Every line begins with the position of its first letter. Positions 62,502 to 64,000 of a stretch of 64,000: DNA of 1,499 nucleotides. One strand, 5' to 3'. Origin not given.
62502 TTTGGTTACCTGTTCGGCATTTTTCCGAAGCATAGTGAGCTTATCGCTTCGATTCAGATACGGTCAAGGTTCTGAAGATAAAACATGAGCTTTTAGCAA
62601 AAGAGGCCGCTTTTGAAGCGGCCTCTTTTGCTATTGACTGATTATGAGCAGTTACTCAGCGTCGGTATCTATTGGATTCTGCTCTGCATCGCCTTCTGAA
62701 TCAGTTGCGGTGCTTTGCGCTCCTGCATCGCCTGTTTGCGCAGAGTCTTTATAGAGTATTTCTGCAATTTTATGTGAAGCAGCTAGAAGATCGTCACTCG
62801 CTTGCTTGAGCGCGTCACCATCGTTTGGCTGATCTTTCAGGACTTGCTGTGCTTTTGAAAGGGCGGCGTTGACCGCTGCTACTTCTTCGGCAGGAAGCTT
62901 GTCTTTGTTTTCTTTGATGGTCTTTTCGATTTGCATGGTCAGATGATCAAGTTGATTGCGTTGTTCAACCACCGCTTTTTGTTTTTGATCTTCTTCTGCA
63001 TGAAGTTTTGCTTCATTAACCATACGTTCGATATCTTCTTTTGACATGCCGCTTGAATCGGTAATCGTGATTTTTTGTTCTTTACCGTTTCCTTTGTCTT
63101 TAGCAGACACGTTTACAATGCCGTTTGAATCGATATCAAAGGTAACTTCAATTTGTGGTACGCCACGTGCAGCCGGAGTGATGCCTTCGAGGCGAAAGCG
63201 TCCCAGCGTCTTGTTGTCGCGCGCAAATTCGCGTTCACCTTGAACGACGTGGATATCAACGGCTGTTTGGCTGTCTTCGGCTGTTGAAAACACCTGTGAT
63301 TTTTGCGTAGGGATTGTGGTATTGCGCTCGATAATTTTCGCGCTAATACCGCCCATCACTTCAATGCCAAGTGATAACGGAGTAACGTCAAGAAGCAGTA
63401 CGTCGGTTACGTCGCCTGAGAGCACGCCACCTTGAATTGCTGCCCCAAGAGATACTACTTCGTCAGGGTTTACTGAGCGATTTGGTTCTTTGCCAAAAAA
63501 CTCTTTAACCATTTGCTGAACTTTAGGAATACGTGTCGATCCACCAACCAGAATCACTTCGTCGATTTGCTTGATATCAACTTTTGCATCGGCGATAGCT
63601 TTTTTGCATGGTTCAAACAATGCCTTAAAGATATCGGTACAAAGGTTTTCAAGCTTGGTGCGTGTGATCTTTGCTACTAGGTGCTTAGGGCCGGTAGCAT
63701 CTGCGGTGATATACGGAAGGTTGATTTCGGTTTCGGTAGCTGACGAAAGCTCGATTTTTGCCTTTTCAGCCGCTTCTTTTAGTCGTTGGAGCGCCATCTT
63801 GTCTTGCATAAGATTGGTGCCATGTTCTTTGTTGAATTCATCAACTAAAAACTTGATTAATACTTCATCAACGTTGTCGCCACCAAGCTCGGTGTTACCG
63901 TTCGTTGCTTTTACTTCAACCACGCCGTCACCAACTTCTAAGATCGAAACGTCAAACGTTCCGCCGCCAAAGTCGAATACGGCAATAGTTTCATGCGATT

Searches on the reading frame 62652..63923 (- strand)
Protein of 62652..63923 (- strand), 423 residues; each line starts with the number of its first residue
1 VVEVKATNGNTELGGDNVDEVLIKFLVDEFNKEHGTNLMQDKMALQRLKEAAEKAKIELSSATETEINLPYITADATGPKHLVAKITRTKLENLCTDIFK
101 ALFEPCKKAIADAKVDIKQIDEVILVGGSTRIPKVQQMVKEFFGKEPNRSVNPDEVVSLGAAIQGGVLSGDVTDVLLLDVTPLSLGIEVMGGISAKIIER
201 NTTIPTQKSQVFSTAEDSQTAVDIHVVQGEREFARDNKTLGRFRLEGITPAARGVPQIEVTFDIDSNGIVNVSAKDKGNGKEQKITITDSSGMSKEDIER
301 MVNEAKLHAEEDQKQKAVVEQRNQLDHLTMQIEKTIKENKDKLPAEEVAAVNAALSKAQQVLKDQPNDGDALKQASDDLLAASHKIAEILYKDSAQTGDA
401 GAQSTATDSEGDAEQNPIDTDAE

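Call 76: search_protein_families(library=pfam, proteins=[window:62652-63923:-], max_evalue=0.00001)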
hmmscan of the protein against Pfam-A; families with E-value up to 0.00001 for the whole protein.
window:62652-63923:- (423 aa): 1 family
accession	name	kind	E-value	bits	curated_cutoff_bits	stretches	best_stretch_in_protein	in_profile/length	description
PF00012.26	HSP70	-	2.2e-146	489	20.6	1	2-391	210-598/599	Hsp70 protein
